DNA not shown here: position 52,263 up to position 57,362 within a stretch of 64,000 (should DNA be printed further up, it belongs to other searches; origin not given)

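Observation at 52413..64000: The largest gene in the window is absent from the ORF track: a single open frame of at least 3862 codons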

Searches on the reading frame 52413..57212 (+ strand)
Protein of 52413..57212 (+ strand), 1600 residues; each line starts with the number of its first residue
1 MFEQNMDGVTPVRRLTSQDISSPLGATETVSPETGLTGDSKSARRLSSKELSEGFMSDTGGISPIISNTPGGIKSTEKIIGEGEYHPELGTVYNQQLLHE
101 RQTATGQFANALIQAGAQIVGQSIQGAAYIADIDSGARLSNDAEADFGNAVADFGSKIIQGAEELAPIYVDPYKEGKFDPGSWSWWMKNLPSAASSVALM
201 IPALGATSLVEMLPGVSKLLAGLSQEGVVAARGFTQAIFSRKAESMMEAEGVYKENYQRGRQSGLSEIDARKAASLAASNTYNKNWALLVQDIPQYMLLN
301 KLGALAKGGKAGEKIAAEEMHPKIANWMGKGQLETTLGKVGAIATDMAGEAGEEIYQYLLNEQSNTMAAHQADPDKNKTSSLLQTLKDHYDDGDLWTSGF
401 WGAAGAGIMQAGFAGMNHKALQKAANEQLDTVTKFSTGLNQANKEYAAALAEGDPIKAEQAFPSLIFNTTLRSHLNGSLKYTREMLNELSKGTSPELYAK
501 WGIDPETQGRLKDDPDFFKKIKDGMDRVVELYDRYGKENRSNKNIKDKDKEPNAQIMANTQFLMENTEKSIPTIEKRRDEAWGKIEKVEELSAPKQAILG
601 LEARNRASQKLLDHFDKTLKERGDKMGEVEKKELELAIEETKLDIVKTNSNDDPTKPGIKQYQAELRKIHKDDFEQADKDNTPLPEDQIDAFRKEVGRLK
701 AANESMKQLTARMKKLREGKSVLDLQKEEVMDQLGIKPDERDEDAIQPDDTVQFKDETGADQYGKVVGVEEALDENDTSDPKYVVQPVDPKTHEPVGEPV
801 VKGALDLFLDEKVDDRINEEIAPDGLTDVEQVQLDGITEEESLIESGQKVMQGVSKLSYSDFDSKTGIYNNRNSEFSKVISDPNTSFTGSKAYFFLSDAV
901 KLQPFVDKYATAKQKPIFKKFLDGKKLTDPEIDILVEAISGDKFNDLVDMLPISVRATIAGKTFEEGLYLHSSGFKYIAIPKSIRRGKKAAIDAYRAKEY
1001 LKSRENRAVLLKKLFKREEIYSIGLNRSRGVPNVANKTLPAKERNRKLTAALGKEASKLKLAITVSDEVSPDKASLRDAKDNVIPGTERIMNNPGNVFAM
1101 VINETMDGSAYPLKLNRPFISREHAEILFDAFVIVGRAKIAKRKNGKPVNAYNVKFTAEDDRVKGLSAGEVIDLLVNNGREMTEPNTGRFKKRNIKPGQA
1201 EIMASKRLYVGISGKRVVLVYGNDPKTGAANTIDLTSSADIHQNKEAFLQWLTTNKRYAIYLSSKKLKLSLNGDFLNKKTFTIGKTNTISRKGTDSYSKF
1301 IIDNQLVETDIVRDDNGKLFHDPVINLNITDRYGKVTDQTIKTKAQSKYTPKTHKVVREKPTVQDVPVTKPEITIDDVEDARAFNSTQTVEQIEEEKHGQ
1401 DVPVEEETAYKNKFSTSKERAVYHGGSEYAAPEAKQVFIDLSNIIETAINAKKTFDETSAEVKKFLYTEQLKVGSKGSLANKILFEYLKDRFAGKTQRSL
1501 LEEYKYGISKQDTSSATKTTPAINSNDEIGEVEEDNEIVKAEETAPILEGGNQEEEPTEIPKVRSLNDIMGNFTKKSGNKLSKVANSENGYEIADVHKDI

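Call 21: search_dna_similar(query=window:52413-57212:+, collection=phages, mode=protein, max_rows=30, max_evalue=0.001)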
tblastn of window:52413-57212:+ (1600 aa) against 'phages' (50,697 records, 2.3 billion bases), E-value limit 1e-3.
Records with a match: 11; places in all: 11; records where one place covers at least 80% of the query: 0.
Best place of each record, by identity: <60% 11.
By first word of the organism name: uncultured 4; CrAssphage 4; Caudoviricetes 2; Bacteriophage 1.
By host as written in the record: - 8; Bacteroides cellulosilyticus 2; Homo sapiens 1.
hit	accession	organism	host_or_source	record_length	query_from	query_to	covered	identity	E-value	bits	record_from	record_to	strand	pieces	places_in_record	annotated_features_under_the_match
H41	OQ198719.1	Caudoviricetes sp. 'Rudgehvirus jaberico'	Bacteroides cellulosilyticus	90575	92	271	11%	33.3%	5e-10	71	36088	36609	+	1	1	putative RNAP catalytic subunit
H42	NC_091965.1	Caudoviricetes sp. 'Rudgehvirus jaberico'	Bacteroides cellulosilyticus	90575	92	271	11%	33.3%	5e-10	71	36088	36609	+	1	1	putative RNAP catalytic subunit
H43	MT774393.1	uncultured phage cr127_1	human feces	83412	101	287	12%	28.2%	3e-10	72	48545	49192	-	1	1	hypothetical protein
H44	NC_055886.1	uncultured phage cr127_1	human feces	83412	101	287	12%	28.2%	3e-10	72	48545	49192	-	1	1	hypothetical protein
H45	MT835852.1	Bacteriophage sp.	human fecal samples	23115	114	263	9%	32.1%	1e-4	53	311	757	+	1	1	record has no annotation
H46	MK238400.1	CrAssphage ZA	Homo sapiens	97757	116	263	9%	31.7%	1e-4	54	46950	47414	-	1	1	putative RNAP associated protein fused to zincinprotease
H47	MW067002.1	CrAssphage sp. C0526BW15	stool sample from an infant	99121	114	263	9%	30.7%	1e-4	53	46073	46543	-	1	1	putative RNAP associated protein fused to zincinprotease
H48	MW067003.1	CrAssphage sp. C0531BW4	stool sample from an infant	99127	116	263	9%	30.5%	6e-4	51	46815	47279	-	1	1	putative RNAP associated protein fused to zincinprotease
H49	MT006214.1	CrAssphage LMMB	human gut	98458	116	263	9%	30.5%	7e-4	51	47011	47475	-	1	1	RNAP associated protein/zincin protease fusion protein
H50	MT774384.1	uncultured phage cr8_1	human feces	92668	87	238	10%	29.6%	4e-6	58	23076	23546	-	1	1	hypothetical protein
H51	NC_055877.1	uncultured phage cr8_1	human feces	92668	87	238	10%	29.6%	4e-6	58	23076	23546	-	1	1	hypothetical protein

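Call 23: get_annotated_region(hit=H41, flank=16000)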
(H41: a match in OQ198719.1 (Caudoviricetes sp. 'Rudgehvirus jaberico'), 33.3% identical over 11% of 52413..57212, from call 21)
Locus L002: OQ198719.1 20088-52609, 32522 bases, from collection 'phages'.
description: Caudoviricetes sp. 'Rudgehvirus jaberico', complete genome.
organism: Caudoviricetes sp. 'Rudgehvirus jaberico' (NCBI taxid 3028515)
taxonomy: Viruses; Duplodnaviria; Heunggongvirae; Uroviricota; Caudoviricetes; Crassvirales; Intestiviridae; Crudevirinae
host: Bacteroides cellulosilyticus; source: wastewater; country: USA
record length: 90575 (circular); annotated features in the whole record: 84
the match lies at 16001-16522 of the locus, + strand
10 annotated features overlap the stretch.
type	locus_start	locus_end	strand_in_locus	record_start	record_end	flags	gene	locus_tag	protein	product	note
CDS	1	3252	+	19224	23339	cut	-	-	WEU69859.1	hypothetical protein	-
CDS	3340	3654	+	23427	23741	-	-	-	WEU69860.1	hypothetical protein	-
CDS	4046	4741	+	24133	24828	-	-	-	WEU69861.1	integration host factor subunit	IHF_54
CDS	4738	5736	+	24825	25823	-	-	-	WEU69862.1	integration host factor subunit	IHF_53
CDS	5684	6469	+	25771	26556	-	-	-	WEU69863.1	tail tubular protein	-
CDS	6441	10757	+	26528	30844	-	-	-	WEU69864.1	stabilization protein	-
CDS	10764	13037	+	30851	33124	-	-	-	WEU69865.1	hypothetical protein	gene49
CDS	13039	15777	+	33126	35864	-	-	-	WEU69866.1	hypothetical protein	gene48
CDS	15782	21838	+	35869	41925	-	-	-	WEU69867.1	putative RNAP catalytic subunit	ZnMc_tr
CDS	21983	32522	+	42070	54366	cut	-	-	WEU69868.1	putative RNAP catalytic subunit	-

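Call 24: get_annotated_region(hit=H46, flank=14000)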
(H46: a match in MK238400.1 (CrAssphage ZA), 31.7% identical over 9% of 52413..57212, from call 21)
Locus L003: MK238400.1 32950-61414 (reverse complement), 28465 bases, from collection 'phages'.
description: CrAssphage ZA, complete genome.
organism: CrAssphage ZA (NCBI taxid 2507125)
taxonomy: Viruses; Duplodnaviria; Heunggongvirae; Uroviricota; Caudoviricetes; Crassvirales; Intestiviridae; Crudevirinae; Carjivirus
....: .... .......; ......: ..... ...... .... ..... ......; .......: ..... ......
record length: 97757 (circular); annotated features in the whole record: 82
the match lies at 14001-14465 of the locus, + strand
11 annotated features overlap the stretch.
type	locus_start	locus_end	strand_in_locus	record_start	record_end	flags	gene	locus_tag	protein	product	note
CDS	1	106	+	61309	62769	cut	-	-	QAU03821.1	putative tail-collar fiber protein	putative phage tail-collar fiber protein (DUF3751)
CDS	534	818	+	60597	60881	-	-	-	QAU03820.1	hypothetical protein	-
CDS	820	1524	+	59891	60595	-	-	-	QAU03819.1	putative integration host factor IHF subunit histone-like protein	-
CDS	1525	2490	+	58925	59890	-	-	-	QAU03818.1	putative integration host factor IHF subunit histone-like protein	-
CDS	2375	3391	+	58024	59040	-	-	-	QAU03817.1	putative tail tubular protein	putative tail tubular protein P22_gp4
CDS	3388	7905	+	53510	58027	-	-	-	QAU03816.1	hypothetical protein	-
CDS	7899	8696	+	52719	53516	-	-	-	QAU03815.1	hypothetical protein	-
CDS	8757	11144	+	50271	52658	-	-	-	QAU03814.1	hypothetical protein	-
CDS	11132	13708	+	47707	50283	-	-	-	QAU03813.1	hypothetical protein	-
CDS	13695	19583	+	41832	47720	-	-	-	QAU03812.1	putative RNAP associated protein fused to zincinprotease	-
CDS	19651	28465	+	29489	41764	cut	-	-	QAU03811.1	putative RNAP subunit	putative RNAP catalytic subunit fused to unknownRNAP subunit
